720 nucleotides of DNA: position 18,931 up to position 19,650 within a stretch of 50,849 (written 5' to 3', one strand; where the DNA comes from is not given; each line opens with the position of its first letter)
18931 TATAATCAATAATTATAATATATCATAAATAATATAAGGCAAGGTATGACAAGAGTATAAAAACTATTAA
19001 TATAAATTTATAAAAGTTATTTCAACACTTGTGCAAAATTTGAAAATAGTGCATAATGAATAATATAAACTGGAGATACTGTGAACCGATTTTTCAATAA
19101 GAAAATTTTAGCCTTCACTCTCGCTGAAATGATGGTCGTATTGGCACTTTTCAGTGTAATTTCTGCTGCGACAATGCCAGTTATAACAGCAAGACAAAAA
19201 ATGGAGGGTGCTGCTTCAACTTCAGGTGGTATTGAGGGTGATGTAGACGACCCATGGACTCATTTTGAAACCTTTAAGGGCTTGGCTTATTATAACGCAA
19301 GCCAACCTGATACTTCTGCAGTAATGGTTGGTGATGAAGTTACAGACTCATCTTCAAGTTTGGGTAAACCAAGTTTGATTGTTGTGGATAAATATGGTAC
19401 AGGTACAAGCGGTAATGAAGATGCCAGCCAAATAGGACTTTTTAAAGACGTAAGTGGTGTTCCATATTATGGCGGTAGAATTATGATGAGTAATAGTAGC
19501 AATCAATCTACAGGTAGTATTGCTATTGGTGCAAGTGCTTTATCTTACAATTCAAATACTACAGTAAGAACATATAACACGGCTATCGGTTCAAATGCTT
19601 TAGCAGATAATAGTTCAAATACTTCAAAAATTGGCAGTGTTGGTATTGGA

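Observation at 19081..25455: Three tandem paralogs fusing a type IV prepilin leader to an adhesin/tail-fibre-like repeat shaft and a phage-type S74 self-cleaving chaperone domain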

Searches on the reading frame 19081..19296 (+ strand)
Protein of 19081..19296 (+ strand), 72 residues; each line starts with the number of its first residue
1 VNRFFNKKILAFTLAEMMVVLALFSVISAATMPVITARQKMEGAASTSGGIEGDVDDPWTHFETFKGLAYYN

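Call 34: find_homologous_proteins(query=window:19081-19296:+, max_evalue=0.001)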
Query seq(72 aa): 1 candidates shared short words with the query, none scored E <= 0.001.
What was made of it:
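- Tried and rejected: A search with the N-terminal 72 residues in the word-indexed database returned nothing (call 34), so that search was wasted.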

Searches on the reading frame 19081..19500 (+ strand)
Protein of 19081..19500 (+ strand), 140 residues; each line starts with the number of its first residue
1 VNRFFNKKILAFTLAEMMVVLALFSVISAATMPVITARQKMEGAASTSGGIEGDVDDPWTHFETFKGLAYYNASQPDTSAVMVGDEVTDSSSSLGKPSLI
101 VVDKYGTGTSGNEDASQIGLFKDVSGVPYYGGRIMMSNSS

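Call 67: search_protein_representatives(protein=window:19081-19500:+)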
Query: 140 residues. Proteins with E-value up to 0.001 (for the whole library): 55; up to 1e-10: 22; up to 1e-30: 7. The best 55 are listed.
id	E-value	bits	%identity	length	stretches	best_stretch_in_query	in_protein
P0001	2.0e-83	293.1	100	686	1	1-140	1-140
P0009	1.4e-43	164.2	56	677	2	1-138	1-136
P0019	2.1e-39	150.8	62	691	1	1-139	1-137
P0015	5.3e-39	149.4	56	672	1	1-140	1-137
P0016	8.2e-36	139.1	63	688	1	1-139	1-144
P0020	1.0e-35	138.8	52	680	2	1-138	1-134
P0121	1.0e-32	129.1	61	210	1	17-139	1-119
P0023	7.0e-27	110.3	51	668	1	1-138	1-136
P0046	8.1e-27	110.1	49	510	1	1-139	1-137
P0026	8.5e-25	103.5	51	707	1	2-136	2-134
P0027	2.4e-24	102.0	48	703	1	1-139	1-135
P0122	2.6e-24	102.0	47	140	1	1-137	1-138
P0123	3.8e-24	101.4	52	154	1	1-135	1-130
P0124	5.4e-24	100.9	47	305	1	1-136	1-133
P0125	3.0e-23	98.5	47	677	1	1-138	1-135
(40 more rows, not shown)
